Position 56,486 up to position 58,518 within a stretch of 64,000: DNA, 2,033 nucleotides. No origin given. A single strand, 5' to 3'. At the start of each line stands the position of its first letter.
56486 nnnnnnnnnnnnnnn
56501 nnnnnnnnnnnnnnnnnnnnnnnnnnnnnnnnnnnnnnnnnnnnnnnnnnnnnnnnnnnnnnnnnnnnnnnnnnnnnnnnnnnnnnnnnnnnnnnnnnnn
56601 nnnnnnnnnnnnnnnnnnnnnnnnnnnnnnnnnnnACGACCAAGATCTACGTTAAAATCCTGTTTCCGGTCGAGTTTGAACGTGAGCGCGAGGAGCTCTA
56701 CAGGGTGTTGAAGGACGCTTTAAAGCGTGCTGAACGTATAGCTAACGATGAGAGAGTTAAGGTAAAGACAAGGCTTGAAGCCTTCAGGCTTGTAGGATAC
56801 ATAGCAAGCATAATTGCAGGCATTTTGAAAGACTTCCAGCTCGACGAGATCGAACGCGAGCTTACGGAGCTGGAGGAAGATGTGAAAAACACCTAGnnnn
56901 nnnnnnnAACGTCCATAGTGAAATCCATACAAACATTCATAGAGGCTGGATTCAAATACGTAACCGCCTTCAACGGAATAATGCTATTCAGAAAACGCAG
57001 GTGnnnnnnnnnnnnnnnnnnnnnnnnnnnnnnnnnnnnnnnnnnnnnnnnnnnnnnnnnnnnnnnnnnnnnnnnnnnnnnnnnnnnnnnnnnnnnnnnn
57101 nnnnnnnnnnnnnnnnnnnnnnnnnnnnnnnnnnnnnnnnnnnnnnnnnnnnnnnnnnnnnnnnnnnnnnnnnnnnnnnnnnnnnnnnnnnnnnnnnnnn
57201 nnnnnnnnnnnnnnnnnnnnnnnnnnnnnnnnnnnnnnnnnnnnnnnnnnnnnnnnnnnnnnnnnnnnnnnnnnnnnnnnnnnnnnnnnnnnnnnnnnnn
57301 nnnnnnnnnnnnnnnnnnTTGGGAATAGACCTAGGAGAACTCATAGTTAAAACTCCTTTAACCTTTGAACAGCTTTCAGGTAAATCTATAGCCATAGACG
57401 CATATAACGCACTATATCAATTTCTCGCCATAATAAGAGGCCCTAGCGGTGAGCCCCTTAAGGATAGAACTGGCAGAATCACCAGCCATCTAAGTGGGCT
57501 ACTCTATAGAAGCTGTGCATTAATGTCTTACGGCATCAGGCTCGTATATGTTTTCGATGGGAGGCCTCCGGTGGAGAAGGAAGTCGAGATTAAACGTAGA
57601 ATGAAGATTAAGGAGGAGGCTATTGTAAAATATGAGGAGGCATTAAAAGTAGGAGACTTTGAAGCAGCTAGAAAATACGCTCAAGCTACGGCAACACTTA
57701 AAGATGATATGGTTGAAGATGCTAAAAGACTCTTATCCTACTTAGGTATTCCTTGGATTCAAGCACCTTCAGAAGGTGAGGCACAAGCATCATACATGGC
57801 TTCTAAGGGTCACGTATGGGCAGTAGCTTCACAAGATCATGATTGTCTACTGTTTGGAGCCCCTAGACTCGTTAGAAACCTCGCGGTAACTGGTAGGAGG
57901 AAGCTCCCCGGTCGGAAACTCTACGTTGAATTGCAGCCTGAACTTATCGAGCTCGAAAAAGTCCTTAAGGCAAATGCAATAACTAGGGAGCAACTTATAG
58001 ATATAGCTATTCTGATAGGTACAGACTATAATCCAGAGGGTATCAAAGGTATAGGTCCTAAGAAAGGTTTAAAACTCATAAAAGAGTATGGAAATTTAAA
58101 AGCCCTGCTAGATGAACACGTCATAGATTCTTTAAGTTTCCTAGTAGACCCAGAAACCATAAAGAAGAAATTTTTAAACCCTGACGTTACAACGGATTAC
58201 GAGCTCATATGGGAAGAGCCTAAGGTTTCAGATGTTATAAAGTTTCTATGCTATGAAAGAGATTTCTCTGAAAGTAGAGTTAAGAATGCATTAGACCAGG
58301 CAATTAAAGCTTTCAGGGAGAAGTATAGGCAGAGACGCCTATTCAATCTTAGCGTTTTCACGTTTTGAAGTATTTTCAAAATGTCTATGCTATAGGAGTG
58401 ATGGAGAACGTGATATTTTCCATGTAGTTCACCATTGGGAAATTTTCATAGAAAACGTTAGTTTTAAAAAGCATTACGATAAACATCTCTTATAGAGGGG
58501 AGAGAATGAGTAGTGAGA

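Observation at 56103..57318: Largest gene-poor stretch of the window is packed with G5-tract motifs: captured-element remnant or origin-like region?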

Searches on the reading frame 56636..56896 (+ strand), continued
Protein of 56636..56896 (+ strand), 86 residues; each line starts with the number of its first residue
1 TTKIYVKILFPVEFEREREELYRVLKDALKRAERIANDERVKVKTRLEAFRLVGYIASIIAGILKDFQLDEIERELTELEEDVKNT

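Call 54: search_protein_families(library=pfam, proteins=[P0005, P0006, P0008, L096:5327-5593:+, L098:1329-1847:+], max_evalue=10)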
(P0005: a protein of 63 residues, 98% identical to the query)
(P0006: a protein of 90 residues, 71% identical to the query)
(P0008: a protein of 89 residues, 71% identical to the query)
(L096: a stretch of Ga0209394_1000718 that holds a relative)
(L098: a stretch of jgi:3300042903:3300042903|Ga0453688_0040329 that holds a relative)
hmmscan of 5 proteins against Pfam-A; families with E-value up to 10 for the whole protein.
P0005 (63 aa): 0 families

P0006 (90 aa): 0 families

P0008 (89 aa): 2 families
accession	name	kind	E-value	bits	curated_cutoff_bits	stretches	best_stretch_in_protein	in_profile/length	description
PF18375.7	CDH1_2_SANT_HL1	-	0.053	14.7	34.4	1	21-87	15-79/91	CDH1/2 SANT-Helical linker 1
PF06686.16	SpoIIIAC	-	0.11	13.1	24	1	52-70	7-25/56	Stage III sporulation protein AC/AD protein family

L096:5327-5593:+ (88 aa): 3 families
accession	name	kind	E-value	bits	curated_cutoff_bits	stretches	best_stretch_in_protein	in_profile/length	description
PF17588.7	DUF5486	-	0.049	14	27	1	13-33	8-28/53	Family of unknown function (DUF5486)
PF22618.1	RskA_N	-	0.062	13.9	27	1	61-83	10-32/48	Anti-sigma-K factor RskA, N-terminal domain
PF14703.12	PHM7_cyt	-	0.32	11.6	27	1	12-86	45-120/174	Cytosolic domain of 10TM putative phosphate transporter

L098:1329-1847:+ (172 aa): 15 families
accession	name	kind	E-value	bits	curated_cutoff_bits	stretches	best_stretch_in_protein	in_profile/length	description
PF14616.11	Rua1_C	-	0.0076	17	27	1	20-113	18-95/122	Transcription regulator Rua1, C-terminal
PF12861.13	zf-ANAPC11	-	0.0091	16.5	25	1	17-34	43-60/65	Anaphase-promoting complex subunit 11 RING-H2 finger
PF21349.2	RUBY_RBDX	-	0.012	15.5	26.5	1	106-114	1-9/30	Rubrerythrin, rubredoxin-like domain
PF00096.32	zf-C2H2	-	0.016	16.1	25.2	1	107-129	2-23/23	Zinc finger, C2H2 type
PF23447.1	DUF7128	-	0.018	15.3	25.7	1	104-125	11-32/44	Domain of unknown function (DUF7128)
PF13894.12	zf-C2H2_4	-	0.054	14.7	27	1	106-129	1-24/24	C2H2-type zinc finger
PF23813.1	AdfA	-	0.057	13.2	27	1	27-122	103-194/211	Anti-DarT factor A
PF23545.1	Zn_ribbon_HMPTM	-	0.11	12.5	27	1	22-53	3-36/45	HMPTM N-terminal zinc ribbon domain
PF12171.14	zf-C2H2_jaz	-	0.13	12.9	22.6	1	107-124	3-20/27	Zinc-finger double-stranded RNA-binding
PF23217.2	DUF7066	-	0.19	12.2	27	1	106-148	9-48/53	Domain of unknown function (DUF7066)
PF12874.13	zf-met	-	0.3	11.9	21.2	1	106-124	1-19/25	Zinc-finger of C2H2 type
PF14354.12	Lar_restr_allev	-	1.1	9.9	28.6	1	28-53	6-31/58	Restriction alleviation protein Lar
PF20823.2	Cmr2_Zn-bd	-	1.4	9.4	27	1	105-127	5-27/58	CRISPR RNA silencing complex Cmr2 subunit, Zn-binding domain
PF13465.12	zf-H2C2_2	-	1.8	9.6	40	1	106-116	15-25/26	Zinc-finger double domain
PF14570.12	zf-RING_4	-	6.5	7.1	27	1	20-34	32-46/48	RING/Ubox like zinc-binding domain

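Call 64: search_protein_families(library=phrogs, proteins=[L096:4130-4360:+, L096:4379-5068:+, L096:5327-5593:+, L096:5547-6944:+, P0006, P0008, L098:1329-1847:+], max_evalue=0.01)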
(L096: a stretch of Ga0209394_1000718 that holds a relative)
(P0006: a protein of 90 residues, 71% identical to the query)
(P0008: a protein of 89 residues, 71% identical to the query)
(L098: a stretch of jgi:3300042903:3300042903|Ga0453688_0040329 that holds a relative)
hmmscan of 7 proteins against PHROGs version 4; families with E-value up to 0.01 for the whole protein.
L096:4130-4360:+ (76 aa): 0 families

L096:4379-5068:+ (229 aa): 0 families

L096:5327-5593:+ (88 aa): 0 families

L096:5547-6944:+ (465 aa): 15 families
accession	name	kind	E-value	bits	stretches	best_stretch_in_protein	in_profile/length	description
phrog_2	-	head and packaging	1.2e-43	151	1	13-447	244-596/807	terminase large subunit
phrog_7579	-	head and packaging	6.2e-33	115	1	45-269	3-228/239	terminase large subunit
phrog_5909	-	head and packaging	2.1e-25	90.5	1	194-444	6-269/285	terminase large subunit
phrog_9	-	head and packaging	2.1e-16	60.9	1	59-447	223-667/812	terminase large subunit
phrog_38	-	head and packaging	9.3e-16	58.6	1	5-451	236-711/760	terminase large subunit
phrog_675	-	head and packaging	7.3e-12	45.3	1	40-201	36-195/576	terminase large subunit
phrog_5989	-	head and packaging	8.5e-11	42.6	1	49-171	144-265/347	terminase large subunit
phrog_36964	-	head and packaging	9.1e-11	41.5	1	72-204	434-564/890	terminase large subunit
phrog_27743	-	unknown function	2.2e-09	38.3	1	314-447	63-215/233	-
phrog_5902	-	unknown function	2e-08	34.9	1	16-103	4-93/359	-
phrog_15503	-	unknown function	6.4e-08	33.3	1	48-187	72-211/245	-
phrog_5713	-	head and packaging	3.4e-06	28.1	1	344-443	22-125/143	terminase large subunit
phrog_4914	-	head and packaging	0.0012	19.5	1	60-119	106-167/213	terminase large subunit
phrog_5437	-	unknown function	0.0021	19.3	1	65-113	16-64/115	-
phrog_22646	-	unknown function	0.0044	17.1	1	48-208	38-197/374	-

P0006 (90 aa): 0 families

P0008 (89 aa): 0 families

L098:1329-1847:+ (172 aa): 0 families

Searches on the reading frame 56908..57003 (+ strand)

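Call 8: search_protein_families(library=pfam, proteins=[window:56908-57003:+], max_evalue=1)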
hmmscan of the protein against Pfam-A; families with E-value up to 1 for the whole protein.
window:56908-57003:+ (32 aa): 1 family
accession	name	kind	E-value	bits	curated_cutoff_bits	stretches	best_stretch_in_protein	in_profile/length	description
PF24538.1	DUF7599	-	0.059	13.5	27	1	9-31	37-59/85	Domain of unknown function (DUF7599)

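Call 9: search_protein_families(library=phrogs, proteins=[window:56908-57003:+], max_evalue=1)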
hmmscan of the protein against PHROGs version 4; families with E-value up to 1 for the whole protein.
window:56908-57003:+ (32 aa): 0 families

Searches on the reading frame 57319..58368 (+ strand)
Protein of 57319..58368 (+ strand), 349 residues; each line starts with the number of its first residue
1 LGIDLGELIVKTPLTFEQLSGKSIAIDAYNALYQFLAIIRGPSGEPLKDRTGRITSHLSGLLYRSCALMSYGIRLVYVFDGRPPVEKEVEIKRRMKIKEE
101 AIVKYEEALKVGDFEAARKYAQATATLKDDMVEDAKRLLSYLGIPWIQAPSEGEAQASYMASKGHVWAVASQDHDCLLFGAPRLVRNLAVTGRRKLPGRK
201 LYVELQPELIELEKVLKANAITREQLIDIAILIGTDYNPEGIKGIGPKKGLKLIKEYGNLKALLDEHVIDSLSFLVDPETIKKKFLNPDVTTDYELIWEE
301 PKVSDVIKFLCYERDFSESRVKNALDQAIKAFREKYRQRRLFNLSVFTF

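Call 8: search_protein_families(library=pfam, proteins=[window:57319-58368:+], max_evalue=1)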
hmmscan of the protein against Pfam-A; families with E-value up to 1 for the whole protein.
window:57319-58368:+ (349 aa): 5 families
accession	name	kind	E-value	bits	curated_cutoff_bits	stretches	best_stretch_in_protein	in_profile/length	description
PF00867.23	XPG_I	-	1.7e-29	102.5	24.9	1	143-236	1-89/89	XPG I-region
PF00752.23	XPG_N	-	4.5e-16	59.6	22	1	13-100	18-100/101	XPG N-terminal domain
PF01367.25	5_3_exonuc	-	5.3e-07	30.5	40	1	222-267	2-48/97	5'-3' exonuclease, C-terminal SAM fold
PF14520.12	HHH_5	-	0.012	16.5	27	1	241-266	6-32/57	Helix-hairpin-helix domain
PF02921.19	UCR_TM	-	0.026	15.3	23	0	315-344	8-36/66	Ubiquinol cytochrome reductase transmembrane region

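Call 10: find_related_loci(query=window:57319-58368:+, collection=genome_contigs, flank=6000)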
Query window:57319-58368:+ (349 aa) in genome_contigs; peptide patterns used: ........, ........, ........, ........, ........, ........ (x = any residue, [..] = any of these).
600 stretches matched a pattern (row limit reached: there are more); 518 encode a relative of the query (tblastn E <= 1e-3); the best 80 are kept; 80 distinct loci.
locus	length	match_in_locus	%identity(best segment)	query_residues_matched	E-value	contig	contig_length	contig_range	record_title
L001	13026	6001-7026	87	1-342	0e+0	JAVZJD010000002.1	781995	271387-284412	MAG: Candidatus Bathyarchaeia archaeon isolate DRTY-6_201901_bins_74 DRTY-6_201901_bins_74_scaffold_2, whole genome shot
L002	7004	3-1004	89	9-342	0e+0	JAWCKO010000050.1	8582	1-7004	MAG: Candidatus Bathyarchaeia archaeon isolate JZ-2_201705_bins_140 JZ-2_201705_bins_140_scaffold_50, whole genome shotg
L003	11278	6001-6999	62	1-335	1e-142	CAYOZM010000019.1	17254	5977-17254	MAG TPA_asm: uncultured Candidatus Bathyarchaeia archaeon isolate binchicken_co325_31 genome assembly, contig: NODE_894_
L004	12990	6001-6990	64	1-332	4e-142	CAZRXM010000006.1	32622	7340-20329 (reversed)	MAG TPA_asm: uncultured Candidatus Bathyarchaeia archaeon isolate SRP104967_co1_18 genome assembly, contig: NODE_430_len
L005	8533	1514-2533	64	1-340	9e-141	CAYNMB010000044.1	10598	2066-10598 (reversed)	MAG TPA_asm: uncultured Candidatus Bathyarchaeia archaeon isolate binchicken_co184_344 genome assembly, contig: NODE_123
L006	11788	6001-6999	62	1-335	9e-140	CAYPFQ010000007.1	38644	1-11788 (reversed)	MAG TPA_asm: uncultured Candidatus Bathyarchaeia archaeon isolate binchicken_co124_364 genome assembly, contig: NODE_297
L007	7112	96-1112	62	1-341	2e-139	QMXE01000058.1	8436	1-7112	MAG: Candidatus Bathyarchaeota archaeon isolate B71_G16 B71_Guay16_scaffold_07214, whole genome shotgun sequence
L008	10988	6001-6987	62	1-331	8e-139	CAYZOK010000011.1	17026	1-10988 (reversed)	MAG TPA_asm: uncultured Candidatus Bathyarchaeia archaeon isolate binchicken_co375_35 genome assembly, contig: NODE_1045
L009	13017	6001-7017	61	1-341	8e-139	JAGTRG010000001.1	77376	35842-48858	MAG: Candidatus Bathyarchaeota archaeon isolate JZ-2_2_bin_4.3.1 JZ-2_2_bin_4.3.1_NODE_1, whole genome shotgun sequence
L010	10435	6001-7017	61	1-341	1e-138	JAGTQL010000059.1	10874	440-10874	MAG: Candidatus Bathyarchaeota archaeon isolate QZM_A2_bin_23 QZM_A2_bin_23_scaffold_3501_curated, whole genome shotgun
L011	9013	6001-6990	63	1-332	4e-138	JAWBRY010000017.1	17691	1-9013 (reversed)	MAG: Candidatus Bathyarchaeia archaeon isolate JZ-1_201705_bins_87 JZ-1_201705_bins_87_scaffold_17, whole genome shotgun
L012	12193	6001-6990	63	1-332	1e-137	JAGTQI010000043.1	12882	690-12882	MAG: Candidatus Bathyarchaeota archaeon isolate DGJ8_bin_44_34 DGJ8_bin_44_34_scaffold_1559_curated, whole genome shotgu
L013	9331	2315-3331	60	1-341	3e-137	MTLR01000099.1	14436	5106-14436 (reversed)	MAG: Candidatus Bathyarchaeota archaeon JdFR-04 JGI24020J35080_1001215, whole genome shotgun sequence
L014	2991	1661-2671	62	1-340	4e-143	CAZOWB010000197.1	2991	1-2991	MAG TPA_asm: uncultured Candidatus Bathyarchaeia archaeon isolate binchicken_co6_461 genome assembly, contig: NODE_47374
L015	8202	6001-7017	62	1-341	4e-137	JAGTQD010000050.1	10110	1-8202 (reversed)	MAG: Candidatus Bathyarchaeota archaeon isolate JZ_bin_36.1 JZ_bin_36.1_NODE_50, whole genome shotgun sequence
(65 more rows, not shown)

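Call 28: search_protein_families(library=pfam, proteins=[L001:4821-5900:-], max_evalue=0.01)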
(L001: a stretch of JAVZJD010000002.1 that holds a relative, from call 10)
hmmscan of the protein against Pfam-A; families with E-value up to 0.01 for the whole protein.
L001:4821-5900:- (359 aa): 1 family
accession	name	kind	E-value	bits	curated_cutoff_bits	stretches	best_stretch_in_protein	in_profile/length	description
PF01208.23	URO-D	-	1.8e-18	67.2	23.9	1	90-343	81-338/346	Uroporphyrinogen decarboxylase (URO-D)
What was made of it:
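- On URO-D-family gene, pseudogenised: The L001 orthologue hits PF01208 at E 2e-18 (call 28).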
